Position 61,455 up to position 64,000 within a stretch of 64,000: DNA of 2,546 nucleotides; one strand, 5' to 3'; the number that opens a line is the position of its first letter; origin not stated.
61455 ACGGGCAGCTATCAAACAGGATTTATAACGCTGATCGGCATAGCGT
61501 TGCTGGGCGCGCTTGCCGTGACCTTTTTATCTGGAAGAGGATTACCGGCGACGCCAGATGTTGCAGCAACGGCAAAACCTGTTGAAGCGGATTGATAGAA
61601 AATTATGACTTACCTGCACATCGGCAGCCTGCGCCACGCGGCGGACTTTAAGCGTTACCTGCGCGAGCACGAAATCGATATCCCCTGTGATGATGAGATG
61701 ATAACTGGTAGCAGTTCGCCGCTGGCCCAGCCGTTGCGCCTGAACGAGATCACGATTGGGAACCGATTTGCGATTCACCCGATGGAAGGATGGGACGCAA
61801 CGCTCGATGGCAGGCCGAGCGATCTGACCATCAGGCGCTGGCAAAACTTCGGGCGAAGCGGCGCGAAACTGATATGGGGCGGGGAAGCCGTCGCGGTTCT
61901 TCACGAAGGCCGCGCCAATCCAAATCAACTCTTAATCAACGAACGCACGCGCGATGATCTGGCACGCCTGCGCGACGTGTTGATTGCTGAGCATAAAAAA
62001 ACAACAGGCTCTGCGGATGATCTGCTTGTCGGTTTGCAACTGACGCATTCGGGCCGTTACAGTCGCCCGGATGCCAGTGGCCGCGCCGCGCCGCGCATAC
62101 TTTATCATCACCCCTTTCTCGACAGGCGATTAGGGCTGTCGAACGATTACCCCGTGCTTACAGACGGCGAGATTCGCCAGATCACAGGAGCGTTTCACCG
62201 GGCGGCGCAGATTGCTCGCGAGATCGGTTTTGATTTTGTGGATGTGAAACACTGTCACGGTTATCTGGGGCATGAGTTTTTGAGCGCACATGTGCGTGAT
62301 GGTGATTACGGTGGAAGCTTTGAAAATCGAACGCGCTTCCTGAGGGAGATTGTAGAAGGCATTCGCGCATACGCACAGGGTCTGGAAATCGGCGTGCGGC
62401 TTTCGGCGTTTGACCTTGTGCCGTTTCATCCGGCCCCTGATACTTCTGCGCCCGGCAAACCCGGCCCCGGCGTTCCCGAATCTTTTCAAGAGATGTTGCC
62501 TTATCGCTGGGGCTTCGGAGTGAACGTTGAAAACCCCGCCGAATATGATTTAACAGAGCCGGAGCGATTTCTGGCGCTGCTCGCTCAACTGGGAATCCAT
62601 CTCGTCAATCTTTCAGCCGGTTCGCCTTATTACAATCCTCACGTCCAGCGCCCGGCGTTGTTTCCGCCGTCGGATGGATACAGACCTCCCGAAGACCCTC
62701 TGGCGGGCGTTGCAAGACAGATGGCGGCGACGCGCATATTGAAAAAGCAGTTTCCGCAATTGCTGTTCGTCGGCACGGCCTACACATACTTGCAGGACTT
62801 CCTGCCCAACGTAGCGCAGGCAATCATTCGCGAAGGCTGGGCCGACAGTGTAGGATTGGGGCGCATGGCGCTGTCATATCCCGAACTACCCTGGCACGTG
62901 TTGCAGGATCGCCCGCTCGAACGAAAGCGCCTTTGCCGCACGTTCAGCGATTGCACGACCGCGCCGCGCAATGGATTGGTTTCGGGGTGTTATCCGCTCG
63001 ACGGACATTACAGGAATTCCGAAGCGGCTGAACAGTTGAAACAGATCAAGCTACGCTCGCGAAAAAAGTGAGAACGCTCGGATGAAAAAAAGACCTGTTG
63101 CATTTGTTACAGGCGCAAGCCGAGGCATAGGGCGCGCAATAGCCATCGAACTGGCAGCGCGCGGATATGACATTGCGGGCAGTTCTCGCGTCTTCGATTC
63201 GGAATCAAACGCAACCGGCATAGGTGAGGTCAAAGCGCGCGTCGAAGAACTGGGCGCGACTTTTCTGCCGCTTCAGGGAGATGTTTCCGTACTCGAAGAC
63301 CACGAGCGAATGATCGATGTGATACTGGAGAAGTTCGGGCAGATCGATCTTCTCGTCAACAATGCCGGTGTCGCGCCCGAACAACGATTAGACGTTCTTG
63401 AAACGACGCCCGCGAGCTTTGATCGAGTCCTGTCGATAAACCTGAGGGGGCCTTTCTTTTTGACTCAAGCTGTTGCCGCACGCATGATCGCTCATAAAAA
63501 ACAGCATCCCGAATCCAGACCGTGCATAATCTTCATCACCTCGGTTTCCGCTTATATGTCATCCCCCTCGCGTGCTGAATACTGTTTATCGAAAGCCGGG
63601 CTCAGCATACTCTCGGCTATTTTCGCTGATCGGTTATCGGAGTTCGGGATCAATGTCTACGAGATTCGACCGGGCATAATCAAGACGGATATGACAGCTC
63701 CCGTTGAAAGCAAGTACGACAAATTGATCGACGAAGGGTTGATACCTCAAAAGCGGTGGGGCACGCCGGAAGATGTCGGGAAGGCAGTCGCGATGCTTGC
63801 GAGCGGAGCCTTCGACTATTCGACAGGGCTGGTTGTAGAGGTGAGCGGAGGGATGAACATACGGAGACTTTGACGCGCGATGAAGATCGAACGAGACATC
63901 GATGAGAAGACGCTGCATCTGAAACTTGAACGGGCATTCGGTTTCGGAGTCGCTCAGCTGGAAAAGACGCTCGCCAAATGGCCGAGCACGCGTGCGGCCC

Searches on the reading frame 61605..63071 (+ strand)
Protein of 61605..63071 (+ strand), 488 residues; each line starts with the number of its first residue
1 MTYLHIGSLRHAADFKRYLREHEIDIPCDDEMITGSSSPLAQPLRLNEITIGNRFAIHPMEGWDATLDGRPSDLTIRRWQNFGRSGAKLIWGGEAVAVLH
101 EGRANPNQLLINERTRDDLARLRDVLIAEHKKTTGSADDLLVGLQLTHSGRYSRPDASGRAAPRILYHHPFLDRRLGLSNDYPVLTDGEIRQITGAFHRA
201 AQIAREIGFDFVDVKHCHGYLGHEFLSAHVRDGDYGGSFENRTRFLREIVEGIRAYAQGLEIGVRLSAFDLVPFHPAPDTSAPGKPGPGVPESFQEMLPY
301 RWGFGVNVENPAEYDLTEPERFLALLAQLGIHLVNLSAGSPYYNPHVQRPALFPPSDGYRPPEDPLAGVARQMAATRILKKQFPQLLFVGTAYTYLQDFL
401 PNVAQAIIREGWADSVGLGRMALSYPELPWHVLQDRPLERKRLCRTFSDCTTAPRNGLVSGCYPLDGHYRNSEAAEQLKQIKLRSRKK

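Call 67: search_protein_families(library=pfam, proteins=[window:61605-63071:+], max_evalue=0.00001)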
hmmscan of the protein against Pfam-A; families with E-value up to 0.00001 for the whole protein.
window:61605-63071:+ (488 aa): 1 family
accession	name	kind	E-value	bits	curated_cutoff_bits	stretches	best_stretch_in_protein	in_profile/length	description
PF00724.26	Oxidored_FMN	-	5.5e-27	95.4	27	1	40-272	2-231/342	NADH:flavin oxidoreductase / NADH oxidase family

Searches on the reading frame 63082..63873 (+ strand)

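Call 67: search_protein_families(library=pfam, proteins=[window:63082-63873:+], max_evalue=0.00001)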
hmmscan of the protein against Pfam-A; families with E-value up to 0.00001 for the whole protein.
window:63082-63873:+ (263 aa): 3 families
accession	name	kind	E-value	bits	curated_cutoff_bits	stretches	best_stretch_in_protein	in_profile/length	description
PF13561.12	adh_short_C2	-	5.6e-47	160.7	27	1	11-259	1-236/236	Enoyl-(Acyl carrier protein) reductase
PF00106.31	adh_short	-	3e-42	144.7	26.6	1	6-211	2-193/195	short chain dehydrogenase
PF08659.16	KR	-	4e-09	37.1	22.6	1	8-171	4-153/180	KR domain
